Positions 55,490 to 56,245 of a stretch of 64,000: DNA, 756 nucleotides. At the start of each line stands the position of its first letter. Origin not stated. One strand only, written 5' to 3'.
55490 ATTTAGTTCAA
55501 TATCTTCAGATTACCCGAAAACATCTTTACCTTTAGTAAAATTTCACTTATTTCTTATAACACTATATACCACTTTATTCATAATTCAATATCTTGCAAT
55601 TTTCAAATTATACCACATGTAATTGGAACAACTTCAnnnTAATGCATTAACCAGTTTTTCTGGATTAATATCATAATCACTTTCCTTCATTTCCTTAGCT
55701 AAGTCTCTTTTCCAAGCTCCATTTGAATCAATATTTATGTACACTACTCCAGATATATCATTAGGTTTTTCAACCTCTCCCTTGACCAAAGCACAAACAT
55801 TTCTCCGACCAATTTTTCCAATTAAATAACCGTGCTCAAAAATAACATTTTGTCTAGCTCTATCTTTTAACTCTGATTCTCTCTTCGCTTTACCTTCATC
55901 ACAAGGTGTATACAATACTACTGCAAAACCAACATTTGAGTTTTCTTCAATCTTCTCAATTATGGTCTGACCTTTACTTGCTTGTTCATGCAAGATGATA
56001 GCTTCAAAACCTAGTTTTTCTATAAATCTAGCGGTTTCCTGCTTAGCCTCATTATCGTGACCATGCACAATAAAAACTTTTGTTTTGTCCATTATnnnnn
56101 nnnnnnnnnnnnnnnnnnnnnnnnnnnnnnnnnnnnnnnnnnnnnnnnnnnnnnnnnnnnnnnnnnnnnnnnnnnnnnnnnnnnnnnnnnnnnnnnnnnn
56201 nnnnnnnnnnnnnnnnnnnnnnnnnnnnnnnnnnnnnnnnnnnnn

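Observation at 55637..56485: TIR-like effector domain fused to a Schlafen/AlbA_2-like N-domain rather than to a cyclic-nucleotide sensor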

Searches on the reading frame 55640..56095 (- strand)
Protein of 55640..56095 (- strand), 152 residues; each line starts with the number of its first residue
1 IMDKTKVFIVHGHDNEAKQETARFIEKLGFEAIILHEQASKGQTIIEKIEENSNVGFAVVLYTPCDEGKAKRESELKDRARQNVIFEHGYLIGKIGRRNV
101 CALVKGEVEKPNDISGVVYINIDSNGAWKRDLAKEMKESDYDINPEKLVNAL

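Call 32: search_solved_structures(query=window:55640-56095:-, max_evalue=10, show_alignments=5)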
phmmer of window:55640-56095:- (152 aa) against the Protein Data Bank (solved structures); distinct sequences matched with E-value up to 10: 4.
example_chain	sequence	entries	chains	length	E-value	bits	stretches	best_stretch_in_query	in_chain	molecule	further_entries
9lmq_A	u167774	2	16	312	6.8e-06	29.3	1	5-119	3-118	CD-NTase-associated protein 12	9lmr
7un8_A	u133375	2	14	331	0.0018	21.4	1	52-132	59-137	CD-NTase-associated protein 12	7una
8jsj_A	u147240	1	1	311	0.88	12.7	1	73-122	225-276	PycTIR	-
1drj_A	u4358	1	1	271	1.1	12.4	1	4-89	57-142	D-RIBOSE-BINDING PROTEIN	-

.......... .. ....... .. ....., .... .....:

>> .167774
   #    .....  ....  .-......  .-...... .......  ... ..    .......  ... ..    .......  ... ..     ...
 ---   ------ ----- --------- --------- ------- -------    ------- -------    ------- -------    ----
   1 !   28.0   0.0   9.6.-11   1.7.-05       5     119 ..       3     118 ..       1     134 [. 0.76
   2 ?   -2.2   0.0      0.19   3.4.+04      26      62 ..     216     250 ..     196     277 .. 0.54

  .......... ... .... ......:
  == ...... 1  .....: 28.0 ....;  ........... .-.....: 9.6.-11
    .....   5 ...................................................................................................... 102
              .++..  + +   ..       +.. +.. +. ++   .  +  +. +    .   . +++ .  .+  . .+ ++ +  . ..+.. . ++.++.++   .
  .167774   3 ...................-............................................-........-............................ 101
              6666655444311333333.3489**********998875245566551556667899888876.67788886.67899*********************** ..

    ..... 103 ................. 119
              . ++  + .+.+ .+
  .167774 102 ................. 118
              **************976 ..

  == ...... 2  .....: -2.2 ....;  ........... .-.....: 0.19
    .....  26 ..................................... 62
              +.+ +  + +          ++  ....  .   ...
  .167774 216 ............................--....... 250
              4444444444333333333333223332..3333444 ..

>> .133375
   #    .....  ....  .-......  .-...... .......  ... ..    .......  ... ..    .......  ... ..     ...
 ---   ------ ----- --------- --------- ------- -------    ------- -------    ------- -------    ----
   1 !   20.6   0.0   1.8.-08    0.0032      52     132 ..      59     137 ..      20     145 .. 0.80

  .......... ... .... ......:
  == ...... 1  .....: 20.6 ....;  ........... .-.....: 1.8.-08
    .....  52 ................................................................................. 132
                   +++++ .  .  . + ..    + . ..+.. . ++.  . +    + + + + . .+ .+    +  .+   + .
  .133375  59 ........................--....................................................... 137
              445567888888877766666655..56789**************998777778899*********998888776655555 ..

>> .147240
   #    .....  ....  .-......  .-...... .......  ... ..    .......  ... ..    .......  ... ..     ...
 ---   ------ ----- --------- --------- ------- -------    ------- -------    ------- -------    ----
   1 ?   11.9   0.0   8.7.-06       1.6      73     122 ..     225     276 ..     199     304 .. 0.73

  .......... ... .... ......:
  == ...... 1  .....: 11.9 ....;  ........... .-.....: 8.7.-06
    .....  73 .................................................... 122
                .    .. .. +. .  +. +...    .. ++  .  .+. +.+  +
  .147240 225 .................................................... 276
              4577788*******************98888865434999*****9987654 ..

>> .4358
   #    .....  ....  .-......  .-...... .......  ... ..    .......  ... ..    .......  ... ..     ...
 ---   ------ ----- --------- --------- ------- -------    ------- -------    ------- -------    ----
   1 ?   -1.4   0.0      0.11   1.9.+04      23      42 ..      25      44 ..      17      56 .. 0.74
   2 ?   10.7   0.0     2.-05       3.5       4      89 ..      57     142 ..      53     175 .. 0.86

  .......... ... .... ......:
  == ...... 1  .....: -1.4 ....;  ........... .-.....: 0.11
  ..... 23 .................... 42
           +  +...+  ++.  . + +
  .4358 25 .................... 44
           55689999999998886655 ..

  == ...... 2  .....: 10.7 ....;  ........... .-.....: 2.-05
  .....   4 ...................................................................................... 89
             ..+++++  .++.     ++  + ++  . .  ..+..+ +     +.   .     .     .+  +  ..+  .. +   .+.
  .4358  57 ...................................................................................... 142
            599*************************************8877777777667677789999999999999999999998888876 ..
